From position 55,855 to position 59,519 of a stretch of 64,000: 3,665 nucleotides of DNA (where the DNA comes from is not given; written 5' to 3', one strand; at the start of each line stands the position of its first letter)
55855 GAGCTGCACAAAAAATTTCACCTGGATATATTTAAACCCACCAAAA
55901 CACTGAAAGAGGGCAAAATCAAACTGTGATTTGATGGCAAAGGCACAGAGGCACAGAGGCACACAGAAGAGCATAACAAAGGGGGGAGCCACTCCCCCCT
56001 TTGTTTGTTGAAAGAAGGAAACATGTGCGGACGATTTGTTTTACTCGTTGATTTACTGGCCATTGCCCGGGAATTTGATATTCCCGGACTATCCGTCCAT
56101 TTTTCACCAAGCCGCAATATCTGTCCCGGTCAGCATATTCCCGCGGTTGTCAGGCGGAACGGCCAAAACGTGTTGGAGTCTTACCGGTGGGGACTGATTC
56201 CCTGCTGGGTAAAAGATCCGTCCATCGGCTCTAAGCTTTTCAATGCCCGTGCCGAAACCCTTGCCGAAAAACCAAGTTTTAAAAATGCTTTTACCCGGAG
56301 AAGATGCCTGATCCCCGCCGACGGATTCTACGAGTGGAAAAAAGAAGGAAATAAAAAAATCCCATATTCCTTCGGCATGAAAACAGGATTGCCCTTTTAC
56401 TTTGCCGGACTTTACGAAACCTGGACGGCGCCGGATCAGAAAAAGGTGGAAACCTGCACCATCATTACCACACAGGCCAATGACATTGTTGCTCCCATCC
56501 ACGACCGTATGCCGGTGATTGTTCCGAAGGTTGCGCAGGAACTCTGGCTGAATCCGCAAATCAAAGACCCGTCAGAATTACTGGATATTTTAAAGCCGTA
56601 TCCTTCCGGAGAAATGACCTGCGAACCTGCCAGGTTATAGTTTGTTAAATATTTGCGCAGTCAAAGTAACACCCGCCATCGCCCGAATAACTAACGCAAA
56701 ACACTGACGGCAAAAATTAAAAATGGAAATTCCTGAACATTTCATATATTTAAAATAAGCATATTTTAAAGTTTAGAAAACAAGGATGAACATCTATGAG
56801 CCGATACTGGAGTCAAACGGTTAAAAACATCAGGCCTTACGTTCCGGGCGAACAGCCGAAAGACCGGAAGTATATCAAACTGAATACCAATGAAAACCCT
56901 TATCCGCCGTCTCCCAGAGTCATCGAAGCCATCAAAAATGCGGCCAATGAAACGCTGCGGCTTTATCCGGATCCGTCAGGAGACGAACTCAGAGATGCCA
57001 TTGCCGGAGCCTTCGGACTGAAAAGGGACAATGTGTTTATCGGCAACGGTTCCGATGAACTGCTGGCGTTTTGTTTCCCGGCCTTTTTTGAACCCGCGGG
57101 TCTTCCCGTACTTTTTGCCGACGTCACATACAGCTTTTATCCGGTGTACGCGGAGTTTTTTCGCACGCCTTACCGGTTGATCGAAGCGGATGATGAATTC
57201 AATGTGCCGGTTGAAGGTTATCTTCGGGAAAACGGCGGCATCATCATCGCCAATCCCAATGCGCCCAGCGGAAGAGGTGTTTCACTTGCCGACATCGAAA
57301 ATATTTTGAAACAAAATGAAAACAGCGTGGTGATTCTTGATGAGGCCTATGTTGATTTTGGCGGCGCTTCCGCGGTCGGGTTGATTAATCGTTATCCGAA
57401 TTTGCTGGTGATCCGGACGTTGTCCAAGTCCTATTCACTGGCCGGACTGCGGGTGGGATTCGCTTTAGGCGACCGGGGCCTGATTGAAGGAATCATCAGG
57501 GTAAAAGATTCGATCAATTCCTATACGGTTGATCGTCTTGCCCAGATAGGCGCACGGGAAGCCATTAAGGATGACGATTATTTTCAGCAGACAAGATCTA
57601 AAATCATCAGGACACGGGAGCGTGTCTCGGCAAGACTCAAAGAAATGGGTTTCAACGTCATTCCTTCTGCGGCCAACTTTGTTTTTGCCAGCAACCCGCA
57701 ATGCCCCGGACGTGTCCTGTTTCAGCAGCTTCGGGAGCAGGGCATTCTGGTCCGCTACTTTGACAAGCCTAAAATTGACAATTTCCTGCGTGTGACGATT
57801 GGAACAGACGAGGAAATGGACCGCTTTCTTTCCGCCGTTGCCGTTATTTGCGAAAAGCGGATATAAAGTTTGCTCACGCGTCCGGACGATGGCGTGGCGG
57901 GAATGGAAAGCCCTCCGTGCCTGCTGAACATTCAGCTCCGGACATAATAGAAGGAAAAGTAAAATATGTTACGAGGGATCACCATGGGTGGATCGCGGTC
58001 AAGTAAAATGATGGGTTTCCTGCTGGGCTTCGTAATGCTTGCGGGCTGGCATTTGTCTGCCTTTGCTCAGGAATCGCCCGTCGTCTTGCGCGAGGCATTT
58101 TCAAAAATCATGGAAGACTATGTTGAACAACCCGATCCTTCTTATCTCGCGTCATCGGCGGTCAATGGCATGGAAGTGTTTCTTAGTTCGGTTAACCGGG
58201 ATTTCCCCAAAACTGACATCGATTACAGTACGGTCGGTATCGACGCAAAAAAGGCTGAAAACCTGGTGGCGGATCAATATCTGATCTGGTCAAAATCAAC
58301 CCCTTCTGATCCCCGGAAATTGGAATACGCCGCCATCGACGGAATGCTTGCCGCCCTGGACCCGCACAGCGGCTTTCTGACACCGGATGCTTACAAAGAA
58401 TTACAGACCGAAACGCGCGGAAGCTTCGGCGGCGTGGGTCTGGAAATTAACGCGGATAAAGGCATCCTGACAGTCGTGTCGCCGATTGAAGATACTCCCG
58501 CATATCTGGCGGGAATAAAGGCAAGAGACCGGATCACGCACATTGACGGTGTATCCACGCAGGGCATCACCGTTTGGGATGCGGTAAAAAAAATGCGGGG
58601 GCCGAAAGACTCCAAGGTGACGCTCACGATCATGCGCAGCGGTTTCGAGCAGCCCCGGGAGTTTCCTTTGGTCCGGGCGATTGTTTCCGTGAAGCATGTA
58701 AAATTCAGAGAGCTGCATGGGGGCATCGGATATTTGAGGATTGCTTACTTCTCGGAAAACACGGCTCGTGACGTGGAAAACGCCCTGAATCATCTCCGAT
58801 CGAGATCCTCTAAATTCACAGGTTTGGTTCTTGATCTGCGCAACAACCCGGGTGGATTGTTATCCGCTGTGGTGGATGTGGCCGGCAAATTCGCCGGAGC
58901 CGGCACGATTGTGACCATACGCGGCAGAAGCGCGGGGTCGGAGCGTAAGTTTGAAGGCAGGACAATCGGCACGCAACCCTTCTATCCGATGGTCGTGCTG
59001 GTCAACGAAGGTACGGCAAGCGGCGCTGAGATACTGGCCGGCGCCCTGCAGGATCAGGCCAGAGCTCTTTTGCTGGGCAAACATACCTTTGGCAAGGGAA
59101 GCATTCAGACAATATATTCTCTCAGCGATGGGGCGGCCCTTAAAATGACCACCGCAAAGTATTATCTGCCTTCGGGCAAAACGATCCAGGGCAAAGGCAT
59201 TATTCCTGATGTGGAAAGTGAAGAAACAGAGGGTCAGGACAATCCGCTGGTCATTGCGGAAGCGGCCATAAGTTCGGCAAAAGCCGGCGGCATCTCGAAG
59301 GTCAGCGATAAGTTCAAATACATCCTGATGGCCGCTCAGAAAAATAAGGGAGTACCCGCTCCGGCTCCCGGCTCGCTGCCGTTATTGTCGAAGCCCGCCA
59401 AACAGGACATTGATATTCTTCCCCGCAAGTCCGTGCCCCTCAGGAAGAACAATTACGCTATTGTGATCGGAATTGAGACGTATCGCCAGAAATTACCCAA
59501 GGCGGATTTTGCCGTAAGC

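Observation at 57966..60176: Secreted single-chain fusion of an S41/PDZ serine protease and an intact caspase-like cysteine protease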

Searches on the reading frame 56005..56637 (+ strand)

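Call 36: search_protein_families(library=pfam, proteins=[window:56005-56637:+], max_evalue=0.001)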
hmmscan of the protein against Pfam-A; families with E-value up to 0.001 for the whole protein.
window:56005-56637:+ (211 aa): 1 family
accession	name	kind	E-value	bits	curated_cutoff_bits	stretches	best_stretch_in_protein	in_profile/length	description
PF02586.19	SRAP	-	2.4e-71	240.1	27.1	1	7-208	1-206/214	SOS response associated peptidase (SRAP)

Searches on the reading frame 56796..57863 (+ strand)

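Call 36: search_protein_families(library=pfam, proteins=[window:56796-57863:+], max_evalue=0.001)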
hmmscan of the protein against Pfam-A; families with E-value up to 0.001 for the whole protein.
window:56796-57863:+ (356 aa): 1 family
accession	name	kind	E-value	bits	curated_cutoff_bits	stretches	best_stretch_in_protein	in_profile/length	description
PF00155.27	Aminotran_1_2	-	7.3e-58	196.9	19.7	1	25-347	2-360/361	Aminotransferase class I and II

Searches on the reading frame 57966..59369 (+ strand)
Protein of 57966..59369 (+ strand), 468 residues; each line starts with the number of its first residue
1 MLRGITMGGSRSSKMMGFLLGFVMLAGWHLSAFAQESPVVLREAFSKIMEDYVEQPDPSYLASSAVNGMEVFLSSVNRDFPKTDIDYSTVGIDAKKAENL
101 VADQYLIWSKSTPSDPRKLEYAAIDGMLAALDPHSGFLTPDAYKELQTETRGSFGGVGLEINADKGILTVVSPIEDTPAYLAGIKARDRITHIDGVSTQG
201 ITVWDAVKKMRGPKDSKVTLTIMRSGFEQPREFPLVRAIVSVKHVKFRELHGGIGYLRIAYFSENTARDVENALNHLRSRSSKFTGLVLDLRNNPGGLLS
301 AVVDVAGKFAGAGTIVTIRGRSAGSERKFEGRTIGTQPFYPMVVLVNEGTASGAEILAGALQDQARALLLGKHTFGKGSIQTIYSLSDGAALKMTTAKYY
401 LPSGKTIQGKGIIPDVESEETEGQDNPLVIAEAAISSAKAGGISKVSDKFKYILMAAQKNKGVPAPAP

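Call 13: search_solved_structures(query=window:57966-59369:+, max_evalue=1e-10, show_alignments=1)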
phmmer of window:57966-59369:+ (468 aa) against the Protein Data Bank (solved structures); distinct sequences matched with E-value up to 1e-10: 21.
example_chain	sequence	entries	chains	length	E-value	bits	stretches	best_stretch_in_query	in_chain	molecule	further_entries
7rpq_A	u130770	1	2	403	2e-88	300.2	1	113-418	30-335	Probable carboxyl-terminal protease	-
7rqh_A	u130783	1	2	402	5.3e-88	298.8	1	113-418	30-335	Probable carboxyl-terminal protease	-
8sxe_A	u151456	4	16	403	5.3e-88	298.8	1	113-418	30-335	Probable carboxyl-terminal protease | Carboxyl-terminal protease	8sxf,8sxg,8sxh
9jr1_A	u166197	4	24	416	6.1e-70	239.3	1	122-449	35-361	Carboxyl-terminal protease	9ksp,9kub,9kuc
9ku0_A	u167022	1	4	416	1.1e-68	235.1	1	122-449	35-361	Carboxyl-terminal protease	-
9ku3_A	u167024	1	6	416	8e-68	232.3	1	122-449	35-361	Carboxyl-terminal protease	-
4c2c_A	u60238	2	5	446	1.5e-50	175.4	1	96-420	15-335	CARBOXY-TERMINAL PROCESSING PROTEASE CTPB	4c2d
4c2g_A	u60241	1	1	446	3.9e-50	174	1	96-420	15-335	CARBOXY-TERMINAL PROCESSING PROTEASE CTPB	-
4c2f_A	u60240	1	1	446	1e-49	172.6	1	96-420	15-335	CARBOXY-TERMINAL PROCESSING PROTEASE CTPB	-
1fc6_A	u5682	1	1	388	1.3e-49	172.4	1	109-419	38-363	PHOTOSYSTEM II D1 PROTEASE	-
4c2e_A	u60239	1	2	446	2.7e-49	171.3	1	96-420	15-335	CARBOXY-TERMINAL PROCESSING PROTEASE CTPB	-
1fc7_A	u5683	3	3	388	2.7e-49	171.3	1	109-419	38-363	PHOTOSYSTEM II D1 PROTEASE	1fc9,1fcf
4c2h_A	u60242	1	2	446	3.6e-49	170.8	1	96-420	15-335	CARBOXY-TERMINAL PROCESSING PROTEASE CTPB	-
6vbb_A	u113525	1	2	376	1.9e-37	132.2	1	72-415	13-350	Peptidase S41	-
4ql6_A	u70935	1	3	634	1.2e-28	103.3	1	122-417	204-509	Carboxy-terminal processing protease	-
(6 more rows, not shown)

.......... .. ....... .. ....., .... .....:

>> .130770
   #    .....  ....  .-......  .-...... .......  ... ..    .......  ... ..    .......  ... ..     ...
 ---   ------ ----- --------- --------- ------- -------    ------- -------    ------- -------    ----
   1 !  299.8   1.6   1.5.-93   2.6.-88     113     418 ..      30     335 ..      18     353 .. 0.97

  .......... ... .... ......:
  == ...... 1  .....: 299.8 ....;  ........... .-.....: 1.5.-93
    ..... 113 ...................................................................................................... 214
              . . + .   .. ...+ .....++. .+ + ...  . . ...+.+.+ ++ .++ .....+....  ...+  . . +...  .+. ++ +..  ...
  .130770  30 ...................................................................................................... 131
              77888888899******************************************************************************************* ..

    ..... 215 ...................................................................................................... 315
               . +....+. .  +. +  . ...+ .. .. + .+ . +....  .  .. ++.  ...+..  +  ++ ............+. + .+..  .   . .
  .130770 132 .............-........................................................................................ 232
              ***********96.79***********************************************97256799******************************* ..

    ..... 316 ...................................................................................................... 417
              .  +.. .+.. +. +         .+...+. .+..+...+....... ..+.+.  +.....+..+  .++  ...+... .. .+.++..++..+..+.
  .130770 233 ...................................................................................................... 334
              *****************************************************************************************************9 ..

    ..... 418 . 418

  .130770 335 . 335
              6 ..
